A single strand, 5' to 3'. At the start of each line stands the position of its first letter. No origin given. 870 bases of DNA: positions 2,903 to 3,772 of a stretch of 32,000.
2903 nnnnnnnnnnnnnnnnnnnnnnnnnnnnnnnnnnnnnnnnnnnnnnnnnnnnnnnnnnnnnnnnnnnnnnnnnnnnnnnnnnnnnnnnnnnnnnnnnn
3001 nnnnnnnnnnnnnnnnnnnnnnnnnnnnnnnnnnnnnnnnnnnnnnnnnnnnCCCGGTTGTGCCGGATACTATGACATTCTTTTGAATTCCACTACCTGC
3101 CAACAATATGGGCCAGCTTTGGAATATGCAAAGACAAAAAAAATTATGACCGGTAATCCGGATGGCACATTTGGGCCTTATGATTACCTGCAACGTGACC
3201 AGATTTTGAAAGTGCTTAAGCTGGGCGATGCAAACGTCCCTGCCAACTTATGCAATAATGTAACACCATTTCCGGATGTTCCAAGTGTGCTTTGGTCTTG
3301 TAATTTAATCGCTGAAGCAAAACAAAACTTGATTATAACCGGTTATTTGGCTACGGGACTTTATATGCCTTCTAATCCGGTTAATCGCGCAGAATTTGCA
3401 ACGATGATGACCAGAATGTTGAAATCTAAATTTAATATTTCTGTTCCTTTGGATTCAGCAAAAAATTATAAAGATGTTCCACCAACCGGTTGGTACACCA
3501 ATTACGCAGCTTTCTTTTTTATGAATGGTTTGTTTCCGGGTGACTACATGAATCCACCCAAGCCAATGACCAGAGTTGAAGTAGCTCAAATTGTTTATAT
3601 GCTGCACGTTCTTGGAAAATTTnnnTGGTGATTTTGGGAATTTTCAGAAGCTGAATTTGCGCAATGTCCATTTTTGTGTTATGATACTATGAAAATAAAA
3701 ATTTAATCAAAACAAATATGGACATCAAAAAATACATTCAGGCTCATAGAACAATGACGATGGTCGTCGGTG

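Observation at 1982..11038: Three paralogous surface proteins with conserved ends and swapped middles, inserted between pilB-pilC and the pilin gene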

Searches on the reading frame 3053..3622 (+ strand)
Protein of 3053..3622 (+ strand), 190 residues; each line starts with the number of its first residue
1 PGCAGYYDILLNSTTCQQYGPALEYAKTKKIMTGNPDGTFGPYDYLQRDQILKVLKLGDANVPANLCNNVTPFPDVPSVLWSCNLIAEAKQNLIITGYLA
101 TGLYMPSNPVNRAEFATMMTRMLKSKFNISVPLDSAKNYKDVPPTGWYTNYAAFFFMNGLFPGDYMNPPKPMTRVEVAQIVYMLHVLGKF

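Call 17: find_related_loci(query=A3, collection=genome_contigs, flank=10000)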
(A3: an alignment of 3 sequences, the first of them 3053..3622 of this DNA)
Query A3 (190 aa) in genome_contigs; peptide patterns used: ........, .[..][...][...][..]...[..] (x = any residue, [..] = any of these).
38 stretches matched a pattern; 1 encode a relative of the query (tblastn E <= 1e-3); 1 distinct loci.
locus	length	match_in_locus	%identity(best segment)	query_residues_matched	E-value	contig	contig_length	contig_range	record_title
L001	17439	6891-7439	45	1-188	3e-51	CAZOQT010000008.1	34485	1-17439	MAG TPA_asm: uncultured Candidatus Peribacteria bacterium isolate SRP278252_co2_755 genome assembly, contig: NODE_2453_l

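Call 21: search_solved_structures(query=A2, max_evalue=0.01, show_alignments=2)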
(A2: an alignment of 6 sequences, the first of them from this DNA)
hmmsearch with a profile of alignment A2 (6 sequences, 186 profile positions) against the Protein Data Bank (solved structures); distinct sequences matched with E-value up to 0.01: 12.
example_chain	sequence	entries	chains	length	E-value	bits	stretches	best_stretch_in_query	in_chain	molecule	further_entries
6bt4_A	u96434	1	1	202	1.4e-16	64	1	67-181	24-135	S-layer protein sap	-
3pyw_A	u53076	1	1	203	1.7e-16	63.7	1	68-181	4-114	S-layer protein sap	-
9g93_A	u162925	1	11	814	1.9e-16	63.5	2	64-181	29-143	S-layer protein sap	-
4aq1_C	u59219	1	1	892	7.4e-08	35.5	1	4-122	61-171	SBSB PROTEIN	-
4aq1_A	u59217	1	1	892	7.5e-08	35.5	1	4-122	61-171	SBSB PROTEIN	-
8bz2_A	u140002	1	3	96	8.5e-08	35.3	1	66-126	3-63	S-layer homology domain-containing protein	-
8bys_A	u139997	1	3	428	2.1e-07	34.1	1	54-124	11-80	S-layer homology domain-containing protein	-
8bym_A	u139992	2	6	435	2.5e-07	33.8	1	60-124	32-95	S-layer homology domain-containing protein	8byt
6cwc_A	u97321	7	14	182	1.3e-05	28.2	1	20-174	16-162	Surface (S-) layer glycoprotein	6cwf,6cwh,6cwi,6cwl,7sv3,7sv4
6cwm_A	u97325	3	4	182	5.4e-05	26.2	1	22-174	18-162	Surface (S-) layer glycoprotein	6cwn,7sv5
6cwr_A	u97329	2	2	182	0.00059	22.8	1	20-174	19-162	Surface (S-) layer glycoprotein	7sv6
7zgx_A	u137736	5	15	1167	0.0055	19.6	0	68-121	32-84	S-layer protein SlpA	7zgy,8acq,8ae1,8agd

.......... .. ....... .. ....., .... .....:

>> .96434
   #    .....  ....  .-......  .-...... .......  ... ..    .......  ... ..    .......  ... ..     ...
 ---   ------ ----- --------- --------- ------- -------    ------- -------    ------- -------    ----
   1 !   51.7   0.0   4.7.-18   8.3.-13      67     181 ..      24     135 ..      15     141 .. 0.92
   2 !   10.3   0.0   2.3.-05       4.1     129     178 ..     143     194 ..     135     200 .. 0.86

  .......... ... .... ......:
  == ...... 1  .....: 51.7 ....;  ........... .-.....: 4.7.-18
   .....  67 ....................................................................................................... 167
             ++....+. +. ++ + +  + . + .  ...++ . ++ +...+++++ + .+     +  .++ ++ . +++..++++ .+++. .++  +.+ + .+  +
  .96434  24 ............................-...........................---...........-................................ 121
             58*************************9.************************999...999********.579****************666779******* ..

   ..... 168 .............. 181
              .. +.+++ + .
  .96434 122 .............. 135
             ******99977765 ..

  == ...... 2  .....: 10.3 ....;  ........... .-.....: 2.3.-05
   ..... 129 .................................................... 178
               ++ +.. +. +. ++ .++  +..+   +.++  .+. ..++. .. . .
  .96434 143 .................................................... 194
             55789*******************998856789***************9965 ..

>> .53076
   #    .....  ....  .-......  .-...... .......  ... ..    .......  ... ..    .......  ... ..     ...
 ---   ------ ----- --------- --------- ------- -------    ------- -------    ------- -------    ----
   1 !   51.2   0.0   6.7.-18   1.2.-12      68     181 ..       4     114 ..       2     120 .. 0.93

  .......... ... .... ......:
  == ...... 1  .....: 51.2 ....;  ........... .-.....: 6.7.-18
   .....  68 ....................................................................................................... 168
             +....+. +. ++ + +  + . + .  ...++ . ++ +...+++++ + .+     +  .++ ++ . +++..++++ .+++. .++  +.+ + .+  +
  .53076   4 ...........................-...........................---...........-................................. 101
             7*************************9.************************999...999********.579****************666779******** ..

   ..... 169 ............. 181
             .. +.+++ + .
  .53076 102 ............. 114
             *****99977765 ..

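Call 22: search_protein_representatives(alignment_id=A2)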
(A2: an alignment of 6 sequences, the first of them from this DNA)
Query: 6 sequences, 186 profile positions. Proteins with E-value up to 0.001 (for the whole library): 155260; up to 1e-10: 83246; up to 1e-30: 1254. The best 150 are listed.
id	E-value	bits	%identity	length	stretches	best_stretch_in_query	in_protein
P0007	9.8e-76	269.9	-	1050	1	1-185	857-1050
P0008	1.5e-70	253.0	-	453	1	2-185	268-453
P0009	2.6e-70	252.2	-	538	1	2-185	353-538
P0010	2.9e-70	252.1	-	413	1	2-185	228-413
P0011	1.0e-68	247.0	-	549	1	2-185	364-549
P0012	2.9e-68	245.5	-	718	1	2-185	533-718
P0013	3.5e-68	245.3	-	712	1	2-185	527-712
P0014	5.6e-68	244.6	-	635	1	2-185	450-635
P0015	5.8e-68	244.6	-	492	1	3-185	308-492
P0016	6.3e-68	244.4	-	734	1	2-185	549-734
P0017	6.4e-68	244.4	-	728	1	2-185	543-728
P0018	7.0e-67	241.0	-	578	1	2-185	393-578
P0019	8.0e-67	240.8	-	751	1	2-185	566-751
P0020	9.9e-67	240.5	-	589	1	1-185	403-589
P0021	1.2e-66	240.3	-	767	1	2-185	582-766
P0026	3.3e-66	238.9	-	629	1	2-185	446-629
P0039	9.0e-63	227.6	-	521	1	2-185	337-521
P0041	1.2e-62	227.2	-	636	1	2-185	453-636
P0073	3.4e-53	196.4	-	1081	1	2-185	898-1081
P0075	5.0e-53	195.9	-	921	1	2-182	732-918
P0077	3.3e-52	193.2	-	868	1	2-185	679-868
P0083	6.1e-50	185.8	-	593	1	1-184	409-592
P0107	1.2e-45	171.8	-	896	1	1-185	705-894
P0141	2.3e-43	164.4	-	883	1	2-180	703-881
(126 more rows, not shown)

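Call 26: predict_structure(alignment_id=A2)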
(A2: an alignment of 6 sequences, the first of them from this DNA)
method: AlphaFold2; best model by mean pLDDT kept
length: 190 residues; sequences in the alignment: 6
mean_pLDDT: 88.0   pTM: 0.85
mean pLDDT of the five models: 88.0, 87.4, 87.0, 86.7, 82.6
residues with pLDDT >= 90: 90; 70-90: 93; 50-70: 7; < 50: 0
segments of 3 or more residues with pLDDT < 50: none
pLDDT, mean of each block of 10 residues (from residue 1): 90 94 90 85 89 68 77 89 88 85 88 93 88 84 91 94 94 94 90
secondary structure, 60 per line:
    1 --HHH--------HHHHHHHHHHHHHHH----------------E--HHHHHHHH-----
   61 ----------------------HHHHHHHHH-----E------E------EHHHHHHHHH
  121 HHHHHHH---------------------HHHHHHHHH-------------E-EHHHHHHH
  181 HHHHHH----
elements in order: H14-28 H48-55 H83-91 H112-127 H149-157 H174-186

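Call 31: find_encoding_contigs(protein=P0021, flank=10000, max_places=3)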
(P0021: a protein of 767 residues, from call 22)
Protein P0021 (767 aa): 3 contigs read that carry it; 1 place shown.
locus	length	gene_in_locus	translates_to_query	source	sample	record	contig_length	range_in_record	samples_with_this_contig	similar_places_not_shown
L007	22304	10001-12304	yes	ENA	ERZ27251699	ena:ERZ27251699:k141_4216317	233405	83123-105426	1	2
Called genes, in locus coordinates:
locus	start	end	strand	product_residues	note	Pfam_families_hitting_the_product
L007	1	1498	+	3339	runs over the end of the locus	-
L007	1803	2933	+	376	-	-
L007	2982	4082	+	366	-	PF00089:Trypsin, PF13365:Trypsin_2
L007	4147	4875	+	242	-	-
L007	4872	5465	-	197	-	PF01169:GDT1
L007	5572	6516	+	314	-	PF02826:2-Hacid_dh_C, PF00670:AdoHcyase_NAD (weak)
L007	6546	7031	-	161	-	PF14489:QueF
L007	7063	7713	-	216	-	PF01171:ATP_bind_3 (faint), PF06508:QueC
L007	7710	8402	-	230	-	PF13353:Fer4_12, PF04055:Radical_SAM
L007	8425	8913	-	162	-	PF01741:MscL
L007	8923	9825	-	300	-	PF01145:Band_7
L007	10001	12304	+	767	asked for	PF00395:SLH (weak)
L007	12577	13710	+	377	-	PF01757:Acyl_transf_3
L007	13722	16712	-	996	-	PF00912:Transgly, PF00905:Transpeptidase, PF17957:Big_7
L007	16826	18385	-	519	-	-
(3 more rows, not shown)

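Call 32: fold_search(model_id=the predicted structure, library=pdb)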
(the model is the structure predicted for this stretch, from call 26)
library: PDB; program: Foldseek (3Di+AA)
matches with E <= 10: 64; with E <= 0.001: 14
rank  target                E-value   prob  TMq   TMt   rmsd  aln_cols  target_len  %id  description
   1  3pyw                  1.8e-07  1.00  0.71  0.76   4.2       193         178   20  The structure of the SLH domain from B. anthracis surface array protein at 1.8A (released 2011-04-27)
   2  7sv6                  1.6e-06  1.00  0.64  0.73   4.6       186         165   16  Crystal structure of SpaA-SLH/G46A/G109A in complex with 4,6-Pyr-beta-D-ManNAc-(1->4)-beta-D-GlcNAcOMe (released 2022-03-09)
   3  7sv4                  2.4e-06  1.00  0.64  0.71   4.7       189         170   16  Crystal structure of SpaA-SLH in complex with 4,6-Pyr-beta-D-ManNAc-(1->4)-beta-D-GlcNAc-(1->3)-4,6-Pyr-beta-D-ManNAcOMe (released 2022-03-09)
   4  7sv3                  3.2e-06  1.00  0.65  0.71   4.7       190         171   16  Crystal structure of SpaA-SLH in complex with 4,6-Pyr-beta-D-ManNAc-(1->4)-beta-D-GlcNAcOMe (released 2022-03-09)
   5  6cwr                  3.4e-06  1.00  0.67  0.75   4.4       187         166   15  Crystal structure of SpaA-SLH/G46A/G109A in complex with 4,6-Pyr-beta-D-ManNAcOMe (released 2018-08-15)
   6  6bt4                  7.4e-06  1.00  0.65  0.74   4.3       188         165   19  Crystal structure of the SLH domain of Sap from Bacillus anthracis in complex with a pyruvylated SCWP unit (released 2018-03-21)
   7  6cwc_B                9.2e-06  1.00  0.67  0.76   4.3       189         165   17  Crystal structure of SpaA-SLH (released 2018-08-15)
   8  6cwh_C                1.2e-05  1.00  0.67  0.76   4.3       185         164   16  Crystal structure of SpaA-SLH in complex with 4,6-Pyr-beta-D-ManNAcOMe (P1) (released 2018-08-15)
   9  6cwm                  1.4e-05  1.00  0.66  0.72   4.5       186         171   15  Crystal structure of SpaA-SLH/G109A (released 2018-08-15)
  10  6cwc_A                1.8e-05  1.00  0.63  0.72   4.0       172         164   15  Crystal structure of SpaA-SLH (released 2018-08-15)
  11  6cwf_A                3.7e-05  1.00  0.66  0.74   4.3       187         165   16  Crystal structure of SpaA-SLH in complex with 4,6-Pyr-beta-D-ManNAcOMe (released 2018-08-15)
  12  7sv5_B                4.4e-05  1.00  0.64  0.73   4.4       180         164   16  Crystal structure of SpaA-SLH/G109A in complex with 4,6-Pyr-beta-D-ManNAc-(1->4)-beta-D-GlcNAcOMe (released 2022-03-09)
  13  7sv5_A                1.2e-04  1.00  0.65  0.73   4.3       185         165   17  Crystal structure of SpaA-SLH/G109A in complex with 4,6-Pyr-beta-D-ManNAc-(1->4)-beta-D-GlcNAcOMe (released 2022-03-09)
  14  6cwn                  2.1e-04  1.00  0.60  0.69   4.3       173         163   16  Crystal structure of SpaA-SLH/G109A in complex with 4,6-Pyr-beta-D-ManNAcOMe (released 2018-08-15)
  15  6cwl_B                1.6e-03  1.00  0.61  0.77   4.2       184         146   15  Crystal structure of SpaA-SLH in complex with beta-D-GlcNAc-(1->3)-4,6-Pyr-beta-D-ManNAcOMe (released 2018-08-15)
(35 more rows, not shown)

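Call 33: find_encoding_contigs(protein=P0141, flank=8000, max_places=2)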
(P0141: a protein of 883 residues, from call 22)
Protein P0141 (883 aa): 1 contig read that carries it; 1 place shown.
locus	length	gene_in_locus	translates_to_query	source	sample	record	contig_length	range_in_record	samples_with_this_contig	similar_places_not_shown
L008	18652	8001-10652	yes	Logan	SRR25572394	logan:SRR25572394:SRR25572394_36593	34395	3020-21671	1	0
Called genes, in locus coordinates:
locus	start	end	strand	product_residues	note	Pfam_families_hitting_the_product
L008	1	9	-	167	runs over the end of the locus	PF03449:GreA_GreB_N, PF01272:GreA_GreB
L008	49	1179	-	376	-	PF03979:Sigma70_r1_1, PF00140:Sigma70_r1_2, PF04542:Sigma70_r2, PF04539:Sigma70_r3, PF04545:Sigma70_r4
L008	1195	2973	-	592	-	PF01807:Zn_ribbon_DnaG, PF08275:DNAG_N, PF01751:Toprim, PF13155:Toprim_2, PF13362:Toprim_3 (weak), PF13662:Toprim_4, PF10410:DnaB_bind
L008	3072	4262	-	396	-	PF04932:Wzy_C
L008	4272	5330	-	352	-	PF00953:Glycos_transf_4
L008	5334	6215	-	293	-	PF01509:TruB_N, PF16198:TruB_C_2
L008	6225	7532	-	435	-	PF08245:Mur_ligase_M, PF02875:Mur_ligase_C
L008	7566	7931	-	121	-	PF01687:Flavokinase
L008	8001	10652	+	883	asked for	PF00395:SLH (faint)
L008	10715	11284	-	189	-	PF02482:Ribosomal_S30AE, PF16321:Ribosom_S30AE_C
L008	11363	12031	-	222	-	PF00121:TIM, PF05690:ThiG (weak)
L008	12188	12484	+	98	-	-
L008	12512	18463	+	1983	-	-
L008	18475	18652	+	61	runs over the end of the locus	-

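Call 34: find_encoding_contigs(protein=P0014, flank=8000, max_places=2)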
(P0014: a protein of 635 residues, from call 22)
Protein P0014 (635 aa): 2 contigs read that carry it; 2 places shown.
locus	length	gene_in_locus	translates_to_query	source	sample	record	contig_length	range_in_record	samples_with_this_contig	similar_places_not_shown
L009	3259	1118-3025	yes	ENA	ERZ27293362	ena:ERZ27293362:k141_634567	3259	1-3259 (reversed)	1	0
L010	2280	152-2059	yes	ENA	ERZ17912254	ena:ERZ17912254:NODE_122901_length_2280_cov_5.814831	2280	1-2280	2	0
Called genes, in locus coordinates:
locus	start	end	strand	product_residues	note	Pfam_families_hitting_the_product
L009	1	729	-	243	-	?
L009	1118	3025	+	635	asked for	PF13860:FlgD_ig (faint), PF00395:SLH (faint)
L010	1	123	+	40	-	?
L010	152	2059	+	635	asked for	PF13860:FlgD_ig (faint), PF00395:SLH (faint)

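Call 35: find_encoding_contigs(protein=P0039, flank=8000, max_places=2)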
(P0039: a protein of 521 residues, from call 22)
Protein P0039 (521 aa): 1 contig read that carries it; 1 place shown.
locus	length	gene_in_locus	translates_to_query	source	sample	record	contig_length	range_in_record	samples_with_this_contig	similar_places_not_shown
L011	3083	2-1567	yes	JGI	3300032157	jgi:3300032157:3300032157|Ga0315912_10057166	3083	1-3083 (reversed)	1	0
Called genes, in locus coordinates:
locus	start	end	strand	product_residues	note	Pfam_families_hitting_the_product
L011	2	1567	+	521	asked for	PF00395:SLH (faint), PF13860:FlgD_ig (weak)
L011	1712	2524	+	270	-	-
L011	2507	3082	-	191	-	?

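Call 36: search_protein_families(library=ncbifam, proteins=[L001:4666-5499:+], max_evalue=10)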
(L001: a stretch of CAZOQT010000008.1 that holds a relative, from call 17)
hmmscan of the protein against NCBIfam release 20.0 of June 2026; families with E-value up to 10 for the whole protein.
L001:4666-5499:+ (277 aa): 6 families
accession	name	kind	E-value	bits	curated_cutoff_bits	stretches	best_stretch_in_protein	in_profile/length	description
NF005176.1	PRK06655.1-1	equivalog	1.1e-09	38.5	230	2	93-147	101-153/197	flagellar hook assembly protein FlgD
NF009452.0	PRK12812.1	equivalog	5.5e-08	32.4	258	2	92-141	153-204/289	flagellar basal body rod modification protein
NF009453.0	PRK12813.1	equivalog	7e-05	22.5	264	2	78-150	110-180/223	flagellar basal body rod modification protein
NF009276.0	PRK12633.1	equivalog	0.0054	16.5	383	1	104-144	143-182/234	flagellar basal body rod modification protein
NF009277.0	PRK12634.1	equivalog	0.075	13.1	333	1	93-141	126-172/221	flagellar basal body rod modification protein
NF004496.1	PRK05842.1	equivalog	0.14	11.4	250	1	118-140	195-217/271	flagellar hook assembly protein FlgD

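Call 47: list_cluster_members(proteins=[P0083, P0021, P0141, P0014, P0026, P0041, P0075, P0077, P0107, P0008])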
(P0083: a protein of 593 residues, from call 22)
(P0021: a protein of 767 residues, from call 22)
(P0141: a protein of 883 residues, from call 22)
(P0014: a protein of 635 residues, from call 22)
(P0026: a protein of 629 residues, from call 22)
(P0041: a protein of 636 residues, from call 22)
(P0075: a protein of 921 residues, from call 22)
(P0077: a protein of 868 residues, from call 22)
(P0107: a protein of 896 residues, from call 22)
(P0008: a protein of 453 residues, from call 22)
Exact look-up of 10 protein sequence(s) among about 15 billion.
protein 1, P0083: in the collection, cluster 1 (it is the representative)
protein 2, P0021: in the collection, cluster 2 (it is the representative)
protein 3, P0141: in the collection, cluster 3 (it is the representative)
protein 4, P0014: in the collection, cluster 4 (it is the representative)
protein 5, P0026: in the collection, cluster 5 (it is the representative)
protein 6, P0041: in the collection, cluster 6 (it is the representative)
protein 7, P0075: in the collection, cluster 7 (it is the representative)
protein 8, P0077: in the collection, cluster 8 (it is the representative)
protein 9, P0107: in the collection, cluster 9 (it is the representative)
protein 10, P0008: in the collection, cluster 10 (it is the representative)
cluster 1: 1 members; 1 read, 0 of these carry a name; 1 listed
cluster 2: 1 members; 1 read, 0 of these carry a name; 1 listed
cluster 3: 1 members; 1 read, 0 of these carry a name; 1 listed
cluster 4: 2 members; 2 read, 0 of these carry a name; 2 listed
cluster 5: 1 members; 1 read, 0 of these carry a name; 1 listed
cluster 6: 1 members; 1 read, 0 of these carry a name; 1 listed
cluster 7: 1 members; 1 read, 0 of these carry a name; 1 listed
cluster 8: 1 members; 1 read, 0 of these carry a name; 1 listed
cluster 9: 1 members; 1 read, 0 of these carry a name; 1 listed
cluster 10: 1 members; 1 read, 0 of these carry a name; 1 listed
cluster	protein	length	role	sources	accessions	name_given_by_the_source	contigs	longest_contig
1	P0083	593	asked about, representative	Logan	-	-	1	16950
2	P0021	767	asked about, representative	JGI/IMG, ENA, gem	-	-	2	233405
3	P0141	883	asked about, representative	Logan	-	-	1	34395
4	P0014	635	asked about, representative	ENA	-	-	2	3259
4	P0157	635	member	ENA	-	-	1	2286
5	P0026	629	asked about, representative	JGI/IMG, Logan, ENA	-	-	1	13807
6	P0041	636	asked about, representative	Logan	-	-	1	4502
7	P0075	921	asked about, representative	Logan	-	-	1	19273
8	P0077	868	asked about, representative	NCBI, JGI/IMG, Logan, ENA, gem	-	-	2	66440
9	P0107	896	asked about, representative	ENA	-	-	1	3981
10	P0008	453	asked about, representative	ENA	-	-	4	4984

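Call 48: find_encoding_contigs(protein=P0083, flank=10000, max_places=2)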
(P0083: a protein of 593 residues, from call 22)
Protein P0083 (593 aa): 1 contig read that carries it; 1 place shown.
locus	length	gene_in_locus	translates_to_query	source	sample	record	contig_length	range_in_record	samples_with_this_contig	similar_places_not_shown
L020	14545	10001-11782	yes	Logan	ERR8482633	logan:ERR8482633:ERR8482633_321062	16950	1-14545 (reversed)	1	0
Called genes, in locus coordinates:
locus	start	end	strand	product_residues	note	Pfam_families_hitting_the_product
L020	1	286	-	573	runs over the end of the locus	PF01368:DHH, PF02272:DHHA1, PF17768:RecJ_OB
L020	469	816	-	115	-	PF08818:DUF1801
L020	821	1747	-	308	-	PF01715:IPPT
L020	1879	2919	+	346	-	-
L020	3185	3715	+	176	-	PF00466:Ribosomal_L10, PF27436:RL10_C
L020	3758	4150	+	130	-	PF16320:Ribosomal_L12_N, PF00542:Ribosomal_L12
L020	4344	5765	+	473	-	-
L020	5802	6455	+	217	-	-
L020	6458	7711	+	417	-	PF00437:T2SSE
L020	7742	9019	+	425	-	PF20990:DUF2207_C (weak), PF00482:T2SSF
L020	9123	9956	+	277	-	PF13860:FlgD_ig (weak)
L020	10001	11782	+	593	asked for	PF13860:FlgD_ig (weak), PF00395:SLH (faint)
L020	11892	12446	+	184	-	PF07963:N_methyl (weak)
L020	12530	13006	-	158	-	-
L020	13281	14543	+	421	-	?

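Call 49: find_encoding_contigs(protein=P0077, flank=8000, max_places=1)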
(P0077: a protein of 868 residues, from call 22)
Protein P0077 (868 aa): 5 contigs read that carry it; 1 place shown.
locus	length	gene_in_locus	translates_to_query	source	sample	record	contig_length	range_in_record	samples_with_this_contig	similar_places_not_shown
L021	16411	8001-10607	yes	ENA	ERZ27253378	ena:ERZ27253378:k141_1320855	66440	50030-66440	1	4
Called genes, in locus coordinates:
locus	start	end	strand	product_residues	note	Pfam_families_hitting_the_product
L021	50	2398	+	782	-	PF00580:UvrD-helicase, PF01443:Viral_helicase1 (faint), PF13245:AAA_19, PF13604:AAA_30 (faint), PF13361:UvrD_C, PF13538:UvrD_C_2, PF21196:PcrA_UvrD_tudor (weak)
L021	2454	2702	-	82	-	-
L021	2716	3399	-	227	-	-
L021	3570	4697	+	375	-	PF13439:Glyco_transf_4, PF20706:GT4-conflict, PF00534:Glycos_transf_1, PF13692:Glyco_trans_1_4, PF13524:Glyco_trans_1_2 (weak)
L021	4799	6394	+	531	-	PF13860:FlgD_ig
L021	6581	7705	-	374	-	PF13173:AAA_14, PF13401:AAA_22 (faint), PF13635:DUF4143, PF08279:HTH_11 (weak)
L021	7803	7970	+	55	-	-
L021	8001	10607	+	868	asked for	PF13860:FlgD_ig (weak)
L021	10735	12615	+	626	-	-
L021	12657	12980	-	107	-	-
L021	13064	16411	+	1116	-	?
